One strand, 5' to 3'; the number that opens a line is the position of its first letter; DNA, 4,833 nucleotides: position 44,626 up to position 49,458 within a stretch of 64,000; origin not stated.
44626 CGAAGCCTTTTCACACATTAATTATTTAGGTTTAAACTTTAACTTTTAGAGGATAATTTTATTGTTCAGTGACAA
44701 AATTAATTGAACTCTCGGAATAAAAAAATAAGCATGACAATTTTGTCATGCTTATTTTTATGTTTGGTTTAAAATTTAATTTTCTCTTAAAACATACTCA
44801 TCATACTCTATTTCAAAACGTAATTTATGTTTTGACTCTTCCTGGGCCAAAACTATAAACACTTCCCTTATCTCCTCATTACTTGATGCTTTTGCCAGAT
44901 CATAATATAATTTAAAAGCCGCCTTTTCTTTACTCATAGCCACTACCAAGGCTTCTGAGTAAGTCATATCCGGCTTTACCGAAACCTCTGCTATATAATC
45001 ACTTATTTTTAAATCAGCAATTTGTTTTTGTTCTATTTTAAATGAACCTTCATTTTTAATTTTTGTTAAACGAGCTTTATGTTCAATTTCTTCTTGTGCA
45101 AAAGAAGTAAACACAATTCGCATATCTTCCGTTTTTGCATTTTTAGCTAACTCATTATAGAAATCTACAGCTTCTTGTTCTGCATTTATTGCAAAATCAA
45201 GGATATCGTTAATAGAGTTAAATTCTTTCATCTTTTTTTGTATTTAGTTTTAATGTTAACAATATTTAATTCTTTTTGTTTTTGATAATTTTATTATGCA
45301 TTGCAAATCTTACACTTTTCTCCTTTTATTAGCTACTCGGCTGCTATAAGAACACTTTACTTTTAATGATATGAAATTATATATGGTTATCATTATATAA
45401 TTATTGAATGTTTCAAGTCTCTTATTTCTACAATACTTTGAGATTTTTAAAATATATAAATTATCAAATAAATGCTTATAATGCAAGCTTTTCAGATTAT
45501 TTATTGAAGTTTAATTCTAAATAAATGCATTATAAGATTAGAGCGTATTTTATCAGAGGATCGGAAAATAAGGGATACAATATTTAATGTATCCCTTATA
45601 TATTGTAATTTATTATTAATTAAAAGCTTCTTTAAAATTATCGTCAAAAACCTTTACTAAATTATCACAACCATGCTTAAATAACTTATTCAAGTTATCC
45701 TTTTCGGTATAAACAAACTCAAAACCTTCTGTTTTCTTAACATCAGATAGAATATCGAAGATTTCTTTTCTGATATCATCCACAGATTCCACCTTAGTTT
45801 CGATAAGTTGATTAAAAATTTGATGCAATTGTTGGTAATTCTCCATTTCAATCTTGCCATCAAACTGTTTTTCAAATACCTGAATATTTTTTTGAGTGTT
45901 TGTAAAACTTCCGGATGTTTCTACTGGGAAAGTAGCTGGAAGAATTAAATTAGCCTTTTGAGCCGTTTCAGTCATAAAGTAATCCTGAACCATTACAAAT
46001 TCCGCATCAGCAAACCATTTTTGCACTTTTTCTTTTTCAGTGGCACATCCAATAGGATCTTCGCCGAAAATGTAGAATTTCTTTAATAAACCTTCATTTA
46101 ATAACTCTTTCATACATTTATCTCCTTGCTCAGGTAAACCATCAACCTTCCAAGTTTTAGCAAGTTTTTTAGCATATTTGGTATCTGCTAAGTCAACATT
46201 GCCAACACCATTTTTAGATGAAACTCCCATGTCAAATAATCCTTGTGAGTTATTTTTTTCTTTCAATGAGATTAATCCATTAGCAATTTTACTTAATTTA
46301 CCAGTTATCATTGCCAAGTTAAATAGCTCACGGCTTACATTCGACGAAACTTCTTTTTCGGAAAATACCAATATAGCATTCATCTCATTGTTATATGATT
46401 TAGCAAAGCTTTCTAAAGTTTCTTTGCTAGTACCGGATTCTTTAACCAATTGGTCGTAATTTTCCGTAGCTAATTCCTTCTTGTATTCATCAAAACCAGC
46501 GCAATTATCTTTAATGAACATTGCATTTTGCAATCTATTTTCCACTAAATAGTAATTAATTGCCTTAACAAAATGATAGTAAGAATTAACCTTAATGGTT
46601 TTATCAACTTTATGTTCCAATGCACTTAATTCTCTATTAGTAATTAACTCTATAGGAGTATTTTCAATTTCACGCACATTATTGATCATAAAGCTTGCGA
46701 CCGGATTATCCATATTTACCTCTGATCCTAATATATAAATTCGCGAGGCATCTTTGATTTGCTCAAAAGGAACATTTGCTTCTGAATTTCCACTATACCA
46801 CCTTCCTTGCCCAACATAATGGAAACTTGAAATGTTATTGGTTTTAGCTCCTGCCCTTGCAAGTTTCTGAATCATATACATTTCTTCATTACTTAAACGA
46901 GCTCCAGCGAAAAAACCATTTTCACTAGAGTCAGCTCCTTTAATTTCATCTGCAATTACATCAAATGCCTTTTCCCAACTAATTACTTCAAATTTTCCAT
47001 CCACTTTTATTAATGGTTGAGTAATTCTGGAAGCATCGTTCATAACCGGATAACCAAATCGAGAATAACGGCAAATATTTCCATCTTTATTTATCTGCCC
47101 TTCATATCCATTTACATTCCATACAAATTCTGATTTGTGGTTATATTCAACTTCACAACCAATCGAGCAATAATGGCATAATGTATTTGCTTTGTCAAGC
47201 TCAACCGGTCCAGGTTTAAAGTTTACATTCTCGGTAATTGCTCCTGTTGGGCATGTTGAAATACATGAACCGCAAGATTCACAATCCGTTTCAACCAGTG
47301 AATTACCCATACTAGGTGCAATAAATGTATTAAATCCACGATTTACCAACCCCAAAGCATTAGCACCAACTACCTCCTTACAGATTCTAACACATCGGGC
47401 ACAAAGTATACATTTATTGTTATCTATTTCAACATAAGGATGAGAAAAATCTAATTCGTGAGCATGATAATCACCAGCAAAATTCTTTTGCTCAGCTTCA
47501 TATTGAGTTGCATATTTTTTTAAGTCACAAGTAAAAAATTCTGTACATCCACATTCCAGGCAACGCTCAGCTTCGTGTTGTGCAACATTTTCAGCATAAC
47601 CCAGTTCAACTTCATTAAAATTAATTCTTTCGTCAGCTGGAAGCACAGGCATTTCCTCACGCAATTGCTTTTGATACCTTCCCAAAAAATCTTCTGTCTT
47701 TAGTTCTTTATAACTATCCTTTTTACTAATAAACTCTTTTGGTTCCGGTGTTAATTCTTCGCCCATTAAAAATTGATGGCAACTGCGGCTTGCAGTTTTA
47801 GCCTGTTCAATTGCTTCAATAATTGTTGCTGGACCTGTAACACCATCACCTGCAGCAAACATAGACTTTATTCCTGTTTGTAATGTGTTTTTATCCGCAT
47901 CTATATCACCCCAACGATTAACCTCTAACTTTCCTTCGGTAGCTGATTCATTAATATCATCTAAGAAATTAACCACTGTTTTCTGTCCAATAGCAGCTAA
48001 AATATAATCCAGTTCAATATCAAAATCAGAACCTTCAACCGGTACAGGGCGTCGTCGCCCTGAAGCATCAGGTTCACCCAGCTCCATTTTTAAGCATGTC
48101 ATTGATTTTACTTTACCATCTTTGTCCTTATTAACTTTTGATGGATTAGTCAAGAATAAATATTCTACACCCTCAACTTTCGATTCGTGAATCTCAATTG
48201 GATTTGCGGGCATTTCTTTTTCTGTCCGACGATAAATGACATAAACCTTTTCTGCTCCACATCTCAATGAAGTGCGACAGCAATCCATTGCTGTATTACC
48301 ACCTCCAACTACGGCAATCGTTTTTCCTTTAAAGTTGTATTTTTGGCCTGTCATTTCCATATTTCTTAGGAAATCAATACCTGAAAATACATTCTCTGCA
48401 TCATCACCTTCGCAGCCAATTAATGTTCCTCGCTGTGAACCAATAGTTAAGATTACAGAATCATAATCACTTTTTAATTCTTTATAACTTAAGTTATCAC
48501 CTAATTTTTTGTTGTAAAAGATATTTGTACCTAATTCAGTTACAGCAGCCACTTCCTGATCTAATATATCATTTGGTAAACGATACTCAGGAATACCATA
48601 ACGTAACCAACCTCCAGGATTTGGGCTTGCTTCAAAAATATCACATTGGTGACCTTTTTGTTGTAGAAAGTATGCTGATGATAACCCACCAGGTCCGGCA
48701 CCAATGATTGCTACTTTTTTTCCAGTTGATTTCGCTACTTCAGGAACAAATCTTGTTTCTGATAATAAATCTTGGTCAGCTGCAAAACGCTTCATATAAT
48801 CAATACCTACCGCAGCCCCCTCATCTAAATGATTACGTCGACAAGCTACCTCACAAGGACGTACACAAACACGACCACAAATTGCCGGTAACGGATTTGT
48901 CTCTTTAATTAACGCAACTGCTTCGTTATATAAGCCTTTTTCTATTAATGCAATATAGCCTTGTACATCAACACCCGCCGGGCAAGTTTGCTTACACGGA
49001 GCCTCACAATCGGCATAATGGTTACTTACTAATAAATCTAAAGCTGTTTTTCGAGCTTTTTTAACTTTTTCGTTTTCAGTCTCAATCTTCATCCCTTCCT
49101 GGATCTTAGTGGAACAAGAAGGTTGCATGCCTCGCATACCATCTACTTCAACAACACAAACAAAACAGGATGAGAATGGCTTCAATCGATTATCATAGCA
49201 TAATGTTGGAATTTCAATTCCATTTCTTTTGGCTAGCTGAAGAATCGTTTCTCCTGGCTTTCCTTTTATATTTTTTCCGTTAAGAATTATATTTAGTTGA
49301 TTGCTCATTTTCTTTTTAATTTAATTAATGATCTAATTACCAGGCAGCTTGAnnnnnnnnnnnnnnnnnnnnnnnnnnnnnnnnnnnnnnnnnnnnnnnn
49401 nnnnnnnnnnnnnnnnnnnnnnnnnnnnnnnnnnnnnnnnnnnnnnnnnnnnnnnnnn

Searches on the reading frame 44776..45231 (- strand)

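Call 9: search_protein_families(library=pfam, proteins=[window:44776-45231:-], max_evalue=0.0001)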
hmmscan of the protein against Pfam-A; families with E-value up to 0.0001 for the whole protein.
window:44776-45231:- (151 aa): 3 families
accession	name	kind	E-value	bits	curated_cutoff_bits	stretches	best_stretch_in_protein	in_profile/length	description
PF02915.23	Rubrerythrin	-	4.2e-15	56.8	22.8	1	9-140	1-134/137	Rubrerythrin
PF22277.2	EncFtn-like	-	2e-07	31.1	27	0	15-53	23-61/85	EncFtn-like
PF13668.12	Ferritin_2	-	4.6e-07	30.5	24.7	1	9-136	4-129/138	Ferritin-like domain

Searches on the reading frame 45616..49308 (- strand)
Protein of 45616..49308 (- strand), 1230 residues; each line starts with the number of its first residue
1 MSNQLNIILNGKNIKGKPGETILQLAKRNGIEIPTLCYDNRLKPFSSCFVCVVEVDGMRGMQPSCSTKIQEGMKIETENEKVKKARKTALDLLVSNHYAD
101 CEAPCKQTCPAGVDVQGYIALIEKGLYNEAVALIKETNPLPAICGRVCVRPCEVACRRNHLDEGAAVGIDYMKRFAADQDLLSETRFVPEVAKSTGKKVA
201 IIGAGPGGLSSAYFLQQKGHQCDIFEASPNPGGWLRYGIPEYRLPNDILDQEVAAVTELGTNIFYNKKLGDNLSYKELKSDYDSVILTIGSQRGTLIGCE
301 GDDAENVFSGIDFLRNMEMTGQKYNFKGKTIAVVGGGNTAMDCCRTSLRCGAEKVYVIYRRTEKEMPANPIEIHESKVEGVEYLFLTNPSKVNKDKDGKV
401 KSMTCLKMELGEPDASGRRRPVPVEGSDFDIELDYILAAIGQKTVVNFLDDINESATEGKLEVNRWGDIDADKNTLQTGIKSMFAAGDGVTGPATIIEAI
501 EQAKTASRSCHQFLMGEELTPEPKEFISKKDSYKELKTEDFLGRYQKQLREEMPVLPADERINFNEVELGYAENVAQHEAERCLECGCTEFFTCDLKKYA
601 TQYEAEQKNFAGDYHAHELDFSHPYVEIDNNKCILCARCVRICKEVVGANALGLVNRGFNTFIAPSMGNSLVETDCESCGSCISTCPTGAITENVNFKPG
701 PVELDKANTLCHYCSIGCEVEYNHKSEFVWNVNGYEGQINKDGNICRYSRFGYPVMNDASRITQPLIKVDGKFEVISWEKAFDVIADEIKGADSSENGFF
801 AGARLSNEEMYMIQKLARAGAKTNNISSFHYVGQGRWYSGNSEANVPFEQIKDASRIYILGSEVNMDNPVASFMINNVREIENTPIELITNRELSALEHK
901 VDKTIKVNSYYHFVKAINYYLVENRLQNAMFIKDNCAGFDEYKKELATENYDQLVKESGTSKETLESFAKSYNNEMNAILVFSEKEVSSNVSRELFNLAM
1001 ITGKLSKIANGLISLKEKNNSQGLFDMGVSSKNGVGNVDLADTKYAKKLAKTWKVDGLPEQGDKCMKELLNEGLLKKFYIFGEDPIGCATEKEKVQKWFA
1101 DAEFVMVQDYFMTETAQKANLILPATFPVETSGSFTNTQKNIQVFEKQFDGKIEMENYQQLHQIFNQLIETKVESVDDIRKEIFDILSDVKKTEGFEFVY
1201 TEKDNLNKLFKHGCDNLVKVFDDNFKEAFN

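Call 9: search_protein_families(library=pfam, proteins=[window:45616-49308:-], max_evalue=0.0001)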
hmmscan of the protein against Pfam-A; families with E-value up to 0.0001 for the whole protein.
window:45616-49308:- (1230 aa): 14 families
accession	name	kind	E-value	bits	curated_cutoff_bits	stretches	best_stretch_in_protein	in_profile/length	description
PF07992.20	Pyr_redox_2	-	9.1e-32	111.1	26.1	1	197-503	1-291/291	Pyridine nucleotide-disulphide oxidoreductase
PF00384.28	Molybdopterin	-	8.4e-29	101.1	24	1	761-1154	1-339/353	Molybdopterin oxidoreductase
PF13510.11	Fer2_4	-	3.7e-20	72.2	22.8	1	3-79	2-81/82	2Fe-2S iron-sulfur cluster binding domain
PF14691.11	Fer4_20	-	5.3e-19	68.5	25.8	1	100-180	26-108/113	Dihydroprymidine dehydrogenase domain II, 4Fe-4S cluster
PF22117.2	Fer4_Nqo3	-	6.9e-11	42.6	27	1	624-692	2-67/67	NADH-quinone oxidoreductase subunit 3, ferredoxin-like domain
PF00070.33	Pyr_redox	-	3e-10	40.9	22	0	331-404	2-78/82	Pyridine nucleotide-disulphide oxidoreductase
PF13450.12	NAD_binding_8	-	3.6e-09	37.2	21.9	1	201-236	1-36/68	NAD(P)-binding Rossmann-like domain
PF13738.12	Pyr_redox_3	-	5e-07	29.7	30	0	323-384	159-221/305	Pyridine nucleotide-disulphide oxidoreductase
PF12838.12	Fer4_7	-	1.5e-05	25.8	27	1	632-690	1-52/52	4Fe-4S dicluster domain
PF14697.11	Fer4_21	-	7.6e-05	23.2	35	1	627-692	2-58/59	4Fe-4S dicluster domain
PF00037.32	Fer4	-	7.6e-05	22.8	21.1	1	673-692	5-24/24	4Fe-4S binding domain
PF01593.30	Amino_oxidase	-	7.9e-05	22.5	19.8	0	207-236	2-31/443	Flavin containing amine oxidoreductase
PF13241.12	NAD_binding_7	-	9e-05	23.4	22.1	0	325-380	4-61/104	Putative NAD(P)-binding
PF04879.21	Molybdop_Fe4S4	-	9.8e-05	22.7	22.7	1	708-757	5-54/55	Molybdopterin oxidoreductase Fe4S4 domain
